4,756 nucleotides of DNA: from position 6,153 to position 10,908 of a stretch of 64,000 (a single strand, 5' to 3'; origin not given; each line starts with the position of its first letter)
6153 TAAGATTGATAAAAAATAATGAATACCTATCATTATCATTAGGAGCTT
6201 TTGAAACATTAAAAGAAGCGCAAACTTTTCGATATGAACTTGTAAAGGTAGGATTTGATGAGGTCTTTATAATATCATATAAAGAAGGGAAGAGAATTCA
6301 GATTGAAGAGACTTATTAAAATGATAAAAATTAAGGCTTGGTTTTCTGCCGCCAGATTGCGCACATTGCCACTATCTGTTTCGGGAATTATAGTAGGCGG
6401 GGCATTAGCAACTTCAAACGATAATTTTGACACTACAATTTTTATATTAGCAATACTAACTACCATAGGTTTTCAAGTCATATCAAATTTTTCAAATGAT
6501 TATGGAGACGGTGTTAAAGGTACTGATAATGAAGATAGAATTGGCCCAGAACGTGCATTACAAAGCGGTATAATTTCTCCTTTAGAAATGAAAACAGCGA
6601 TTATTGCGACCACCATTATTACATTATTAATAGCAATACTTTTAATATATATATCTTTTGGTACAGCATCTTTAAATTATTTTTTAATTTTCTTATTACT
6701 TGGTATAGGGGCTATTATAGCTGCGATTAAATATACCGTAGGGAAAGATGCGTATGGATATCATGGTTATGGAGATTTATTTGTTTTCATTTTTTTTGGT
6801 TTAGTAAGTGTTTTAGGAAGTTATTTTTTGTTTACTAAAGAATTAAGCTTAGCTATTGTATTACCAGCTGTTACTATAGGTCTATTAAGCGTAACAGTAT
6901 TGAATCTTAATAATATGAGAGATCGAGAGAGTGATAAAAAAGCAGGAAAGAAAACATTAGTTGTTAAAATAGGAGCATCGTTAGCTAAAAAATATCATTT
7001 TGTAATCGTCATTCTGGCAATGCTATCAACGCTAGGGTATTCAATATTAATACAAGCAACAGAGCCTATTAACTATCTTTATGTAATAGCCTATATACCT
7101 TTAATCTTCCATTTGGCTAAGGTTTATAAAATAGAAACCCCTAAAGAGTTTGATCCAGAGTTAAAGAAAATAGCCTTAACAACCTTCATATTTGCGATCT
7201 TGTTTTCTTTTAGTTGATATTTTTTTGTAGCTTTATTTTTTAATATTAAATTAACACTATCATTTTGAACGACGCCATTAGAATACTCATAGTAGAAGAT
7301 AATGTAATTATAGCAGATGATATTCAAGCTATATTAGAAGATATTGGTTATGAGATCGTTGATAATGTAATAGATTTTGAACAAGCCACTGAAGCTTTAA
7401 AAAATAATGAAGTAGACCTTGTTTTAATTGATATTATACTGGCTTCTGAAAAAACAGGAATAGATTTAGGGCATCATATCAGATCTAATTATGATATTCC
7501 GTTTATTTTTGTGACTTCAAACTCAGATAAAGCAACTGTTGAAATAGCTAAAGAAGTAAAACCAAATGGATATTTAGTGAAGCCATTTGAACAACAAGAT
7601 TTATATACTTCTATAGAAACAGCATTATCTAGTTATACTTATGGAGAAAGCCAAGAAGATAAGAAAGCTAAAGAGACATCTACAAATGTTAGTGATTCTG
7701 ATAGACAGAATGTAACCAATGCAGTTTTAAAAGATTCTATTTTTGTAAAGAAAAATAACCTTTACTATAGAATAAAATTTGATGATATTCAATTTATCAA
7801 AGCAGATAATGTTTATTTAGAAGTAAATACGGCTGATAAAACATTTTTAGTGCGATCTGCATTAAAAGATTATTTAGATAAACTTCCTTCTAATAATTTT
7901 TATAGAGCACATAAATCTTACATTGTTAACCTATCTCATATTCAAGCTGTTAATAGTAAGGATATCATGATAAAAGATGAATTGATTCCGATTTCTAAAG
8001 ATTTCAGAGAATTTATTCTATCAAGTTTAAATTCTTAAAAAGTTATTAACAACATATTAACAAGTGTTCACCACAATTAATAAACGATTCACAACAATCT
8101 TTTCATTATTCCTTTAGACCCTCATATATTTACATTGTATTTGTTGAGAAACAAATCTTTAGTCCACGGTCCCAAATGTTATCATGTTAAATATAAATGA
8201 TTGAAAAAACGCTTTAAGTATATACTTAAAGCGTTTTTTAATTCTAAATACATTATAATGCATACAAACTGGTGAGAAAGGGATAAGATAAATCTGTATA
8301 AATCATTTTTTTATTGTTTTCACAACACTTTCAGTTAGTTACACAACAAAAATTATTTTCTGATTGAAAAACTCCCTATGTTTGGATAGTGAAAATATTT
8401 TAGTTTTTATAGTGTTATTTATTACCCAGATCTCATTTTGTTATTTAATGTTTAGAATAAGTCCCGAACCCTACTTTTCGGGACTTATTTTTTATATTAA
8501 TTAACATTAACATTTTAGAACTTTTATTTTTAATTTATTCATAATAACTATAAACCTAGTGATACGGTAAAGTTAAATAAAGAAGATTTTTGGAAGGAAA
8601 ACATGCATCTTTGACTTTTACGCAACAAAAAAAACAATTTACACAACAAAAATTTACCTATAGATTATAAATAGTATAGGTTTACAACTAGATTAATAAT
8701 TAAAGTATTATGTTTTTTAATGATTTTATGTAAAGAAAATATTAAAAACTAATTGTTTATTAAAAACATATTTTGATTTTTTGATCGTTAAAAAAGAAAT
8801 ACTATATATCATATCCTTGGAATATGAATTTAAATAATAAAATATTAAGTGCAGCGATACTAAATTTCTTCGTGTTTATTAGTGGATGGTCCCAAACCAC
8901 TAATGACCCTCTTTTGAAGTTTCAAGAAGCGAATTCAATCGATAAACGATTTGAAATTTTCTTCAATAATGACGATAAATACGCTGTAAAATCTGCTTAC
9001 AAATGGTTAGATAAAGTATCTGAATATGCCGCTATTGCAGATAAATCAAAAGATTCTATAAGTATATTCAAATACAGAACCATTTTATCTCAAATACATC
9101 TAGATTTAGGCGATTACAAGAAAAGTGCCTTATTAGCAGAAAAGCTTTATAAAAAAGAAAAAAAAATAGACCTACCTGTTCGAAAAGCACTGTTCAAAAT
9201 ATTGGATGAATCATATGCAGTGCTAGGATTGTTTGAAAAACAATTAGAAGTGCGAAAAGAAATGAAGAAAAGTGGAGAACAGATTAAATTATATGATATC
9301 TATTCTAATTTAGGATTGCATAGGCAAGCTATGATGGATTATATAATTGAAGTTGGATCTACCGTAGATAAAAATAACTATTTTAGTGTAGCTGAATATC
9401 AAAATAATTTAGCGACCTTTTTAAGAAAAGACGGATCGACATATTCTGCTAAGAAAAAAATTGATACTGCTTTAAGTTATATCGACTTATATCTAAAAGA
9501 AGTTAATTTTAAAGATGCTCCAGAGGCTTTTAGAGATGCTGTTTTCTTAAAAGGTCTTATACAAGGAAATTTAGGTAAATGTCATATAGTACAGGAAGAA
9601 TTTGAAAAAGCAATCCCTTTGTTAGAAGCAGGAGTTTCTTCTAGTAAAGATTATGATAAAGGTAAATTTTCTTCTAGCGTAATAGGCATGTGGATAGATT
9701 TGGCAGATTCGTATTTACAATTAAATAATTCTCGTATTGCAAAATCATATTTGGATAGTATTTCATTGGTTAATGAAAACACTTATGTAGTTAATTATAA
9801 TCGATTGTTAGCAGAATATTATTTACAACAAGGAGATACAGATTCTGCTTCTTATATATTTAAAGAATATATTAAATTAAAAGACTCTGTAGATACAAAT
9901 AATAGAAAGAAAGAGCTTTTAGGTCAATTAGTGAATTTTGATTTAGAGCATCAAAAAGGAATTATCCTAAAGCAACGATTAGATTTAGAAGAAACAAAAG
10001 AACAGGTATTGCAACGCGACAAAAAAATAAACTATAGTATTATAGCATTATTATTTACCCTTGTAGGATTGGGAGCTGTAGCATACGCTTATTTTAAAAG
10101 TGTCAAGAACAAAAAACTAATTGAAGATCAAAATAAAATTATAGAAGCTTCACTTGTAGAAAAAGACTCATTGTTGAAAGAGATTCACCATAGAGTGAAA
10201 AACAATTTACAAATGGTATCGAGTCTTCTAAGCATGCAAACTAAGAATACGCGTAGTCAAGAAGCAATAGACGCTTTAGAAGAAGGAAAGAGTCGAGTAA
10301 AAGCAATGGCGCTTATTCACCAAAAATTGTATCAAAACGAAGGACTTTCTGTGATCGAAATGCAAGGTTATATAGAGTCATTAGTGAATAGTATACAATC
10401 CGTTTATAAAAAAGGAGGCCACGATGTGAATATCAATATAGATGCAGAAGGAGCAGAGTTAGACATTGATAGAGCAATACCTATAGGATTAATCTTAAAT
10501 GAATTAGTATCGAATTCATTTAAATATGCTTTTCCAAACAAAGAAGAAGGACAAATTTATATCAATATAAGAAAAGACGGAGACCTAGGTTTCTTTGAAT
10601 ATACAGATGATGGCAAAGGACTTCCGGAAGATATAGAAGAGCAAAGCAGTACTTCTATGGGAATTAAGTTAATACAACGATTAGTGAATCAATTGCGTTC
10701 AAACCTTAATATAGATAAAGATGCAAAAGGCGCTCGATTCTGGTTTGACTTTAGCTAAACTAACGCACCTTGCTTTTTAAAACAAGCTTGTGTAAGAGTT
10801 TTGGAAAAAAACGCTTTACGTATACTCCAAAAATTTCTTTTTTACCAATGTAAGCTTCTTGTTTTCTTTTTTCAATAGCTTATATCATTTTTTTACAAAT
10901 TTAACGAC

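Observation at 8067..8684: Three identically built direct-repeat + -7 box modules next to a LytTR regulator gene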

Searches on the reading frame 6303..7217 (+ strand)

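Call 7: search_protein_families(library=pfam, proteins=[window:6303-7217:+])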
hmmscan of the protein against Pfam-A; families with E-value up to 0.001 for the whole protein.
window:6303-7217:+ (304 aa): 1 family
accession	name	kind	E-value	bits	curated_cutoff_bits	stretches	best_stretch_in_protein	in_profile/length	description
PF01040.23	UbiA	-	5.3e-34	118.1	34.2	1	29-277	5-234/250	UbiA prenyltransferase family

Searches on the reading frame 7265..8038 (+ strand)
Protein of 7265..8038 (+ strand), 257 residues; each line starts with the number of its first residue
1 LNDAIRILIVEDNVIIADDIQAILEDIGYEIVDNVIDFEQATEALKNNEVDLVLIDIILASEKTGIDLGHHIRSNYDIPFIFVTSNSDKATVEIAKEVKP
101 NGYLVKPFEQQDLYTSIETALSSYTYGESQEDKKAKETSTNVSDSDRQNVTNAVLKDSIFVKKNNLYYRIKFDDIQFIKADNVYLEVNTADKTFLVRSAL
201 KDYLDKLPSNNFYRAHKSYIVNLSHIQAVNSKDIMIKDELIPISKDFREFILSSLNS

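Call 7: search_protein_families(library=pfam, proteins=[window:7265-8038:+])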
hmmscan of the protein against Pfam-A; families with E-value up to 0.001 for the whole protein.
window:7265-8038:+ (257 aa): 3 families
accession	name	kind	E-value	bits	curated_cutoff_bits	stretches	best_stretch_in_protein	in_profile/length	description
PF00072.30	Response_reg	-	3.5e-20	72.7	30.2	1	7-117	1-110/111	Response regulator receiver domain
PF04397.21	LytTR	-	3e-18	66.3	22.6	1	167-246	3-88/98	LytTr DNA-binding domain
PF06490.17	FleQ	-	0.00038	21.2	22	1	6-120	1-106/108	Flagellar regulatory protein FleQ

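Call 8: find_related_loci(query=window:7265-8038:+, collection=genome_contigs, flank=5000)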
Query window:7265-8038:+ (257 aa) in genome_contigs; peptide patterns used: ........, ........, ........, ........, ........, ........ (x = any residue, [..] = any of these).
579 stretches matched a pattern; 482 encode a relative of the query (tblastn E <= 1e-3); the best 80 are kept; 80 distinct loci.
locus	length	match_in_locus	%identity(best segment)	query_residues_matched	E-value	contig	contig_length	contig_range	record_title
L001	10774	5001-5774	81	1-257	3e-137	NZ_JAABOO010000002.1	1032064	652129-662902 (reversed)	Leptobacterium flavescens strain KCTC 22160 Scaffold2_1, whole genome shotgun sequence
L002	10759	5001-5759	81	1-257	2e-135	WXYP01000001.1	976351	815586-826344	Flavobacteriaceae bacterium R38 Scaffold1_1, whole genome shotgun sequence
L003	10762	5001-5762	75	1-257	6e-124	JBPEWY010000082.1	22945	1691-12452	MAG: Flavobacteriaceae bacterium isolate MAG10 MAG10_MAG10_82, whole genome shotgun sequence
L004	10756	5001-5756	74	1-257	3e-122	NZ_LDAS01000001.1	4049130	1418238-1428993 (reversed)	Maribacter thermophilus strain HT7-2 Scaffold1, whole genome shotgun sequence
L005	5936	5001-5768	74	1-257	2e-122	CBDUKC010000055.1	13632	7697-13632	MAG TPA_asm: uncultured Maribacter sp. isolate SRR22808120_concoct_56 genome assembly, contig: ERZ25043458.4135, whole g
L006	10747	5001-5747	76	4-257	3e-122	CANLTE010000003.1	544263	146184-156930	uncultured Maribacter sp. isolate 4-549.fasta genome assembly, contig: NODE_3, whole genome shotgun sequence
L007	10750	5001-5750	75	1-257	3e-122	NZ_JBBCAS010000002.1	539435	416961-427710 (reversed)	Sediminicola sp. 1XM1-17 NODE_2_length_539435_cov_168.155014, whole genome shotgun sequence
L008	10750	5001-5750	74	1-257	4e-122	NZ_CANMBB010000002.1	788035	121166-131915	Uncultured Maribacter sp. isolate 4-441.fasta NODE_2, whole genome shotgun sequence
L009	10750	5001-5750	74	1-257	4e-122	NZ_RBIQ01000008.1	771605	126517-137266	Maribacter vaceletii strain DSM 25230 Ga0181012_102, whole genome shotgun sequence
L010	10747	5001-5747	75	4-257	4e-122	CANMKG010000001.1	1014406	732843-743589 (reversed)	uncultured Maribacter sp. isolate 515-3Z.fasta genome assembly, contig: NODE_1, whole genome shotgun sequence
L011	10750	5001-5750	74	1-257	4e-122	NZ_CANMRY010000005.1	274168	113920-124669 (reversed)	Uncultured Maribacter sp. isolate 2-618.fasta NODE_5, whole genome shotgun sequence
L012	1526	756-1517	73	1-257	2e-131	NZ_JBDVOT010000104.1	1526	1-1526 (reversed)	MAG: Maribacter sp. isolate LC.101.F.A3_199_75 LC_101_F_A3_199_75_000000000104, whole genome shotgun sequence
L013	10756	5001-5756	75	1-257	1e-121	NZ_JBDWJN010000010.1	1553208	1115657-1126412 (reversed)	MAG: Maribacter sp. isolate CI.62.F.A4_427_31 CI_62_F_A4_427_31_000000000010, whole genome shotgun sequence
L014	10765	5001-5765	74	1-257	1e-121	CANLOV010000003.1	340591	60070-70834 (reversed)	uncultured Cellulophaga sp. isolate 751.fasta genome assembly, contig: NODE_3, whole genome shotgun sequence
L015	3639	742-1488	75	1-257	1e-124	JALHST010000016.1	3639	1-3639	MAG: Maribacter sp. isolate PFL5 seq_206320, whole genome shotgun sequence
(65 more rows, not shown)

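Call 40: search_solved_structures(query=window:7265-8038:+, max_evalue=0.001, show_alignments=2)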
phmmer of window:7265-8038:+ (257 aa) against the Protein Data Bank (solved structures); distinct sequences matched with E-value up to 0.001: 128 (the best 60 are shown).
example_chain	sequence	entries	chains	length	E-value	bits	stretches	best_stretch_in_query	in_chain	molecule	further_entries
3cg0_A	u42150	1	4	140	1e-16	64.5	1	3-123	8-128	Response regulator receiver modulated diguanylate cyclase with PAS/PAC sensor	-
1s8n_A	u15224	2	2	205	1.4e-15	60.8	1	6-125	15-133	putative antiterminator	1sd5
2zwm_A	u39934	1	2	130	6.6e-13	52.1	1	6-120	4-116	Transcriptional regulatory protein yycF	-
3f6p_A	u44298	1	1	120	6.6e-13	52.1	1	6-119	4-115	Transcriptional regulatory protein yycF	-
3n0r_A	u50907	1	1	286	7.7e-13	51.8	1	4-121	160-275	Response regulator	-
2n9u_A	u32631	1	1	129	1.3e-12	51.1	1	5-121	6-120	Response regulator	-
9xzo_A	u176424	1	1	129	3.2e-12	49.8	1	6-125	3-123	De novo protein M1X0B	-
6wsh_A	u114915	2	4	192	7.2e-12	48.7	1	6-122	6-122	Response regulator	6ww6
6oec_A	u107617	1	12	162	2.3e-11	47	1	6-155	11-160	Response regulator/sensory box protein/GGDEF domain protein,Spindle pole body component SP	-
9by5_A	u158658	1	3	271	4.9e-11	45.9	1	6-121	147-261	Response regulator receiver protein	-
3nhz_A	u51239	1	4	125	6.4e-11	45.5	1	6-119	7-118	Two component system transcriptional regulator mtrA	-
3h5i_A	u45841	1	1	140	6.7e-11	45.5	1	6-125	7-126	Response regulator/sensory box protein/GGDEF domain protein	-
9cb6_A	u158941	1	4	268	1.4e-10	44.5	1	4-121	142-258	Response regulator receiver protein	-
2gwr_A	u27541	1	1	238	3.3e-10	43.2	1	6-120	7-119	DNA-binding response regulator mtrA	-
4g97_A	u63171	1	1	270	1.1e-09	41.5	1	4-117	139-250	Response regulator receiver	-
3d6w_A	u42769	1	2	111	2.2e-06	30.7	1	160-250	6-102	Methyl-accepting/DNA response regulator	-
4cbv_A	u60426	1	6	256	1.7e-05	27.8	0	168-245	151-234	COME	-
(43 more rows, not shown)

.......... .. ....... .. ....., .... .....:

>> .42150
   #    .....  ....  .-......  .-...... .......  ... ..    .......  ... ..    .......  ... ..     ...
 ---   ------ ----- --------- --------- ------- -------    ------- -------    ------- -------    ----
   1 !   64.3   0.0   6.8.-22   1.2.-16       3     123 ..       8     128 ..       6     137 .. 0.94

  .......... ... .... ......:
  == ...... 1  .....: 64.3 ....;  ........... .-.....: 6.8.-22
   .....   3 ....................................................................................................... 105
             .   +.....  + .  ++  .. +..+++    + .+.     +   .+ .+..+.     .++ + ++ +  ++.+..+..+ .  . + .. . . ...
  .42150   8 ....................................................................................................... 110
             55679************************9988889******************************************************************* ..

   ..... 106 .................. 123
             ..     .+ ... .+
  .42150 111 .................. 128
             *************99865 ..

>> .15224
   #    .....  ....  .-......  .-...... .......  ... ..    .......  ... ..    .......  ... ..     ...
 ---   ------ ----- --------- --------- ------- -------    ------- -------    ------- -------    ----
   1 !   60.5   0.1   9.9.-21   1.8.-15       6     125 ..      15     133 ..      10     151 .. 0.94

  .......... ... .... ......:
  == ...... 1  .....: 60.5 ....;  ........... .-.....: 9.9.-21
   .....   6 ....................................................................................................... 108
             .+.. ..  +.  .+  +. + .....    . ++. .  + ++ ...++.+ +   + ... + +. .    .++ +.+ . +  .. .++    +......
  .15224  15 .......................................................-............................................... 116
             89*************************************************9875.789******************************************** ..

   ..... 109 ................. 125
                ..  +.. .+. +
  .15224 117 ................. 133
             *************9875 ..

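Call 41: search_protein_families(library=ncbifam, proteins=[window:7265-8038:+], max_evalue=0.001)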
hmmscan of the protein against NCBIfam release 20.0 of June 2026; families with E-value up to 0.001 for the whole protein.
window:7265-8038:+ (257 aa): 88 families (the best 25 are shown)
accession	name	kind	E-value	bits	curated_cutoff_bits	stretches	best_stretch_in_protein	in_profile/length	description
NF010684.1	PRK14084.1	equivalog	5.7e-24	85.2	375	1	6-230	2-221/254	response regulator transcription factor LytR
NF006623.1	PRK09191.1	subfamily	6.9e-22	78.4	240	1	5-122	138-253/258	PhyR family response regulator anti-anti-sigma factor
NF009971.0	PRK13435.1-2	subfamily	1.4e-17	63.8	151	1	6-119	2-111/141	response regulator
NF040689.1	MtrAB_MtrA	equivalog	9.3e-17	61.1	300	1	7-129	1-118/219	MtrAB system response regulator MtrA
NF041733.1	resp_reg_CseB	equivalog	1.4e-16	60.5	350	1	6-142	2-136/228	two-component system response regulator CseB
NF040534.1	resp_reg_YycF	equivalog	5.1e-16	58.6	340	1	6-143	2-136/231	response regulator YycF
NF008034.0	PRK10766.1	equivalog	2.4e-15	56.7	275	1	6-137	4-133/231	two-component system response regulator TorR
NF008378.0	PRK11173.1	equivalog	1.4e-14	54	334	1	5-136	4-133/238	two-component system response regulator ArcA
NF008199.0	PRK10955.1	equivalog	2.2e-14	53.9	341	1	6-142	3-136/232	envelope stress response regulator transcription factor CpxR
NF009972.0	PRK13435.1-3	subfamily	2.6e-14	53.2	119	1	6-111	18-118/146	response regulator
TIGR02956.1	TMAO_torS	equivalog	3.3e-14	52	676.5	1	5-156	702-858/967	TMAO reductase system sensor histidine kinase/response regulator TorS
NF045944.1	ResRegRpaBCyano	equivalog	5.6e-14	52.1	330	1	8-143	1-134/229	response regulator transcription factor RpaB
TIGR02154.1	PhoB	equivalog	6.6e-14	51.8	296.2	1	5-132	3-131/226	phosphate regulon transcriptional regulator PhoB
NF008296.0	PRK11083.1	equivalog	7e-14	51.8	273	1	5-149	4-144/228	two-component system response regulator CreB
NF051850.1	RespRegRprY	equivalog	1.6e-13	50.6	370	1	1-206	1-203/234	response regulator transcription factor RprY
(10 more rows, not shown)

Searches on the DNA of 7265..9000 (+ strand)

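Call 6: search_rna_families(source=window, start=7900, end=9000, threshold=evalue, max_evalue=10)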
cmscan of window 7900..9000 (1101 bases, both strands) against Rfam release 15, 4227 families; matches with E-value up to 10: 22.
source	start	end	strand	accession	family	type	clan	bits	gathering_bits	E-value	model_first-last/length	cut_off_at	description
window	8414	8492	+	RF01456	VrrA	Gene; antisense;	-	23.8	50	0.17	1-140/140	no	Vibrio regulatory RNA of OmpA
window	8204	8239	-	RF00756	mir-299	Gene; miRNA;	-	23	67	0.045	1-63/63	no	mir-299 microRNA precursor family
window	8204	8239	+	RF00756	mir-299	Gene; miRNA;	-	23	67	0.045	1-63/63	no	mir-299 microRNA precursor family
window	8211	8257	-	RF02418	Spd-sr07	Gene; sRNA;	-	23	55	0.76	1-63/63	no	Streptococcus sRNA Spd-sr07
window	8412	8490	+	RF01820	RsaE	Gene; sRNA;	-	20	79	1.4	1-112/112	no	RNA Staph. aureus E (RoxS)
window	8179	8258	+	RF03998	mir-2160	Gene; miRNA;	-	19.2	70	3.6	1-93/93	no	mir-2160 microRNA precursor family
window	8429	8491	+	RF02278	Betaproteobacteria_toxic_sRNA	Gene; sRNA;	-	19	50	0.48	1-64/64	no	Betaproteobacteria toxic small RNA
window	8204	8239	+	RF01666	rox2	Cis-reg;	-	19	55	3.4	1-71/71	no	Drosophila rox2 ncRNA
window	8205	8265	-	RF02728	HrrF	Gene; sRNA;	-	18.7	77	1.9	1-116/116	no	Haemophilus regulatory RNA responsive to iron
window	8459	8517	-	RF02236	asX2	Gene; sRNA;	-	18.5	70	0.79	1-87/87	no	Xanthomonas sRNA asX2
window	8411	8500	+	RF00121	MicC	Gene; sRNA;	-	18.5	90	7.3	1-123/123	no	MicC RNA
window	8433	8513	+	RF04097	MIR2630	Gene; miRNA;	-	17.9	144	0.85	1-229/229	no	MIR2630 microRNA precursor family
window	8204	8239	-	RF01667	rox1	Cis-reg;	-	17.8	58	1.5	11-49/59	no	Drosophila rox1 ncRNA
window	8181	8201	+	RF00934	mir-463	Gene; miRNA;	-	17.7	70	2.4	21-41/66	no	mir-463 microRNA precursor family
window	8429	8528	+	RF01770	rimP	Cis-reg; leader;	-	17.5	47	6.5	1-102/102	no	Gammaprotebacteria rimP leader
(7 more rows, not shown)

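Call 16: search_rna_families(sources=[L001, L002, L007, L020, L021, L031, L055, L068, L073, L074, L032, L013], threshold=gathering)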
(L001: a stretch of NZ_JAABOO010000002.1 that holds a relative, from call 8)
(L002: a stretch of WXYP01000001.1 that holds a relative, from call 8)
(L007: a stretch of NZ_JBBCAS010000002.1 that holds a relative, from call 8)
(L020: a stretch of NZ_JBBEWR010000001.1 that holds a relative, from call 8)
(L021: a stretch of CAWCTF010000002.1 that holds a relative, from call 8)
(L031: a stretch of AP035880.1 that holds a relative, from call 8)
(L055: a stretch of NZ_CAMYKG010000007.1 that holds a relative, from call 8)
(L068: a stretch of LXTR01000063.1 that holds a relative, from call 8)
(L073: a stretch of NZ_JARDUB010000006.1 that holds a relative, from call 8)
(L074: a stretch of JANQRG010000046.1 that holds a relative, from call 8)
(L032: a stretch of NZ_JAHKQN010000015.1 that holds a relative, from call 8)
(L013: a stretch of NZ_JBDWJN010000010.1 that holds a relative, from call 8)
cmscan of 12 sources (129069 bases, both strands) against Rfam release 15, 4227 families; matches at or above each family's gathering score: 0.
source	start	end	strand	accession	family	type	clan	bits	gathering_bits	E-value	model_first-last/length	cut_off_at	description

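Call 62: search_rna_families(source=L055, start=5750, end=6600, threshold=evalue, max_evalue=1)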
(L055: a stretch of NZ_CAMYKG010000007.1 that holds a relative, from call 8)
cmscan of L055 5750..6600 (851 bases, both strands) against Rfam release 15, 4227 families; matches with E-value up to 1: 3.
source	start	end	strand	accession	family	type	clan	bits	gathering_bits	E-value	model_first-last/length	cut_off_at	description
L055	6096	6176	-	RF02877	NmsRb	Gene; sRNA;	-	21.4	52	0.83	1-91/91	no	Neisseria metabolic switch regulator b (RcoF1/NgncR163)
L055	5899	5975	+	RF02701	PsrR1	Gene; sRNA;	-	21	42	0.25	1-79/79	no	Photosynthesis regulatory RNA1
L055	6079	6185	-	RF01706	Gut-1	Gene; sRNA;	-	19.3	50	0.55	1-77/77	no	Gut-1 RNA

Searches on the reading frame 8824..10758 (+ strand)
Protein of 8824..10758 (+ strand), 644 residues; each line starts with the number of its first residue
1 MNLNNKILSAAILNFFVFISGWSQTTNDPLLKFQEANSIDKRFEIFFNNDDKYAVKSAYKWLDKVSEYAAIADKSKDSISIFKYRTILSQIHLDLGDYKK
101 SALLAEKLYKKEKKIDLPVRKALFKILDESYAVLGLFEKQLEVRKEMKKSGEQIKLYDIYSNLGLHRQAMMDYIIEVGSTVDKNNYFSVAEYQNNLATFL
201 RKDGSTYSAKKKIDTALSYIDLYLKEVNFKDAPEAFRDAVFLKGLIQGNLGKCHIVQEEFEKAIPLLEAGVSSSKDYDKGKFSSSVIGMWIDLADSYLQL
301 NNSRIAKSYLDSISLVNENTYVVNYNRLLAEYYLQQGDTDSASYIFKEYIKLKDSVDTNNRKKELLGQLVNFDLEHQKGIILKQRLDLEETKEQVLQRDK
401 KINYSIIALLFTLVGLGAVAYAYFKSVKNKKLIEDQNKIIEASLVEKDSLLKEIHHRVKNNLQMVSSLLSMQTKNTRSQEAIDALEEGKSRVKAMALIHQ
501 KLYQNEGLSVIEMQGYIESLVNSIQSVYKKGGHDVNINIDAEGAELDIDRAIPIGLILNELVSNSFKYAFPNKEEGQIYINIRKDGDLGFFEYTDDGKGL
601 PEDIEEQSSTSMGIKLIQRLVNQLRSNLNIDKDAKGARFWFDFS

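Call 7: search_protein_families(library=pfam, proteins=[window:8824-10758:+])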
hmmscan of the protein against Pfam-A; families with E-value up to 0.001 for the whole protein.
window:8824-10758:+ (644 aa): 10 families
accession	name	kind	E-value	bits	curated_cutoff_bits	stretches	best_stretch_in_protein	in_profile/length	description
PF07568.18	HisKA_2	-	7.7e-27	93.6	22.3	1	453-528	1-76/76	Histidine kinase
PF02518.31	HATPase_c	-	4e-09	37.3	26.4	1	553-642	5-106/111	Histidine kinase-, DNA gyrase B-, and HSP90-like ATPase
PF07536.20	HWE_HK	-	1.2e-07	32.8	22.8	1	453-507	1-53/83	HWE histidine kinase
PF13424.12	TPR_12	-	6.9e-07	29.8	30.1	0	307-353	23-75/77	Tetratricopeptide repeat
PF13432.12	TPR_16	-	1.7e-06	28.8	32.7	0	292-352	2-60/65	Tetratricopeptide repeat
PF13428.12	TPR_14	-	2.5e-06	28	23.5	0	327-352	5-30/44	Tetratricopeptide repeat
PF07719.23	TPR_2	-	7.2e-06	26.2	27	0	249-270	6-27/34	Tetratricopeptide repeat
PF13581.12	HATPase_c_2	-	2.1e-05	25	27.4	1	543-626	21-114/127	Histidine kinase-like ATPase domain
PF14559.12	TPR_19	-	0.00036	21.2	25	0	247-272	28-53/68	Tetratricopeptide repeat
PF13181.12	TPR_8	-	0.00062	20.2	25.7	0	289-310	3-24/34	Tetratricopeptide repeat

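Call 41: search_protein_families(library=ncbifam, proteins=[window:8824-10758:+], max_evalue=0.001)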
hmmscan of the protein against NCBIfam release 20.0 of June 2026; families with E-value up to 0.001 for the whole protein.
window:8824-10758:+ (644 aa): 4 families
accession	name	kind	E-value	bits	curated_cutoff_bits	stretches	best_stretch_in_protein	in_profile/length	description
NF051872.1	HisKinPhyk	equivalog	4.3e-40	137.8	750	1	433-636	329-528/537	sensor histidine kinase PhyK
NF052306.1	BluLightHisKinLov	equivalog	6.8e-15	54.7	450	1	436-637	139-326/334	blue-light-activated histidine kinase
NF010077.0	PRK13559.1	subfamily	2.9e-13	49.4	361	1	441-629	164-343/364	hypothetical protein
TIGR02521.1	type_IV_pilW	equivalog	0.00023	20.8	154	0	287-354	31-96/234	type IV pilus biogenesis/stability protein PilW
